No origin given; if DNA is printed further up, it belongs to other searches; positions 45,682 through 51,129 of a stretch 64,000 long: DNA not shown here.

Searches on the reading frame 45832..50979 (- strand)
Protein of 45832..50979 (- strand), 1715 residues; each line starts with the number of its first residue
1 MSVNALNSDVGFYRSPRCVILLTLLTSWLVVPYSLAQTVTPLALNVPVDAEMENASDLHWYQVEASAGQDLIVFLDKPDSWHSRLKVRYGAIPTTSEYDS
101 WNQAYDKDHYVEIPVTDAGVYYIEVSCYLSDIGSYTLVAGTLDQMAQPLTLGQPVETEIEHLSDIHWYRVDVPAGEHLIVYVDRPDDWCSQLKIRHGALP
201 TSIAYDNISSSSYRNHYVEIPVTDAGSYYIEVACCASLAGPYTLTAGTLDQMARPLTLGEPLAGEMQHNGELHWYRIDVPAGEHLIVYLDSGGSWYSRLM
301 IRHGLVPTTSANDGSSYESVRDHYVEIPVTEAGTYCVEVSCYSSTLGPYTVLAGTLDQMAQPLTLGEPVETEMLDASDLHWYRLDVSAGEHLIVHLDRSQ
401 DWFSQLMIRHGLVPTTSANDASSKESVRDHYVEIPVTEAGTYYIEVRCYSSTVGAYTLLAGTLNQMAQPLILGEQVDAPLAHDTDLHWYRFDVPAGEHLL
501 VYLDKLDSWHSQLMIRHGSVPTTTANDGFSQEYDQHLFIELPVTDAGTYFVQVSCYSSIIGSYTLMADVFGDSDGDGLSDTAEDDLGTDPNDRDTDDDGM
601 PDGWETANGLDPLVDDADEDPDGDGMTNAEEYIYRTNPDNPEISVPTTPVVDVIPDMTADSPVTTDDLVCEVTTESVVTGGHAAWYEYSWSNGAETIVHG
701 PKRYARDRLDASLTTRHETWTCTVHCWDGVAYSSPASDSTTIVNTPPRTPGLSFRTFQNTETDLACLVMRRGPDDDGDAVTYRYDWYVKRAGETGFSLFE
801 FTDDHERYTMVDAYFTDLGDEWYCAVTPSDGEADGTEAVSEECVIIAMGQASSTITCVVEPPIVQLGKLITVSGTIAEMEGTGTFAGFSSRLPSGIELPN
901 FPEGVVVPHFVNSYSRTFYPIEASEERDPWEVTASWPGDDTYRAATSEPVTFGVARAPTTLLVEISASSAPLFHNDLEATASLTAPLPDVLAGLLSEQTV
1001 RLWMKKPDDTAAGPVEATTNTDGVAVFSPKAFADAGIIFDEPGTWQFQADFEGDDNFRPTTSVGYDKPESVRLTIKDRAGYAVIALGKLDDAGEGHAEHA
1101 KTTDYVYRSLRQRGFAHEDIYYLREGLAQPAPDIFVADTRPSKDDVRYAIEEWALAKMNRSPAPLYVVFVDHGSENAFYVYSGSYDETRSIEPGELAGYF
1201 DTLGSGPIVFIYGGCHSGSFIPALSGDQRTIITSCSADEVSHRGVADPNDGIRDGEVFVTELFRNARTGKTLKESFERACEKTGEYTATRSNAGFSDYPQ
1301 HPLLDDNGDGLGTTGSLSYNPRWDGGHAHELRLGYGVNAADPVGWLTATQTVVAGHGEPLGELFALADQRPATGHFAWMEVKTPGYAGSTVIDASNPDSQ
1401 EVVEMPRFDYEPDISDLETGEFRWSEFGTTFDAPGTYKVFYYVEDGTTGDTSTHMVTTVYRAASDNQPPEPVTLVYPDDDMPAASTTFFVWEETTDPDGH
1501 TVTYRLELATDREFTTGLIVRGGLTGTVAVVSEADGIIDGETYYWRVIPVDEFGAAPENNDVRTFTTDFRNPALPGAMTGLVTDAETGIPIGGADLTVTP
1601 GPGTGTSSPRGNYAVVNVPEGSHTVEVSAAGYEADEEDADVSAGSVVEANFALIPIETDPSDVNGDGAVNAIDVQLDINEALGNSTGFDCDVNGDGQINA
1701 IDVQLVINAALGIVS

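Call 4: search_protein_families(library=pfam, proteins=[window:45832-50979:-], max_evalue=0.01)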
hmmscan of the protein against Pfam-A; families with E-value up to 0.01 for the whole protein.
window:45832-50979:- (1715 aa): 9 families
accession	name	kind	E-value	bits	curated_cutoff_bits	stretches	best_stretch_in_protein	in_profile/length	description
PF04151.21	PPC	-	6.1e-48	162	25.9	5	59-126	3-69/70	Bacterial pre-peptidase C-terminal domain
PF13620.12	CarboxypepD_reg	-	1.7e-12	47.9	32.3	1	1578-1653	2-81/82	Carboxypeptidase regulatory-like domain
PF00404.24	Dockerin_1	-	1.3e-11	44.9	22.9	1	1661-1709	2-55/57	Dockerin type I domain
PF13715.12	CarbopepD_reg_2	-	9.7e-08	32.4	32.2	1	1579-1652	2-75/88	CarboxypepD_reg-like domain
PF01650.23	Peptidase_C13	-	9.9e-06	25.7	22.8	1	1165-1284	111-235/258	Peptidase C13 family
PF18884.5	TSP3_bac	-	4.9e-05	23.5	25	1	572-592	1-21/22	Bacterial TSP3 repeat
PF14699.12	hGDE_N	-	0.00042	20.8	22.1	0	100-121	37-58/92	N-terminal domain from the human glycogen debranching enzyme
PF16640.11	Big_3_5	-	0.0022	18.9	35.5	0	931-954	64-87/88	Bacterial Ig-like domain (group 3)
PF08308.17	PEGA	-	0.0072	16.6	20.8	0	1615-1653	29-67/71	PEGA domain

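Call 65: search_protein_families(library=ncbifam, proteins=[window:45832-50979:-], max_evalue=0.01)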
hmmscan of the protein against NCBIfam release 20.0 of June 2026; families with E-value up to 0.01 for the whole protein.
window:45832-50979:- (1715 aa): 3 families
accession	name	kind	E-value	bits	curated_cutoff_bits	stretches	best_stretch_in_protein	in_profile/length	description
NF052345.1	S_layer_anammox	exception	6.3e-12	43.7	1400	1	1566-1660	1303-1399/1596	Kustd1514 family S-layer glycoprotein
NF047639.1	throspo3_MtsD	equivalog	9.1e-06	24.1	800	1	571-638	459-527/651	cell-cell cohesion protein MtsD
NF033765.2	gliding_CglD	equivalog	0.00081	17.3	400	1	572-643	177-257/1124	adventurous gliding motility lipoprotein CglD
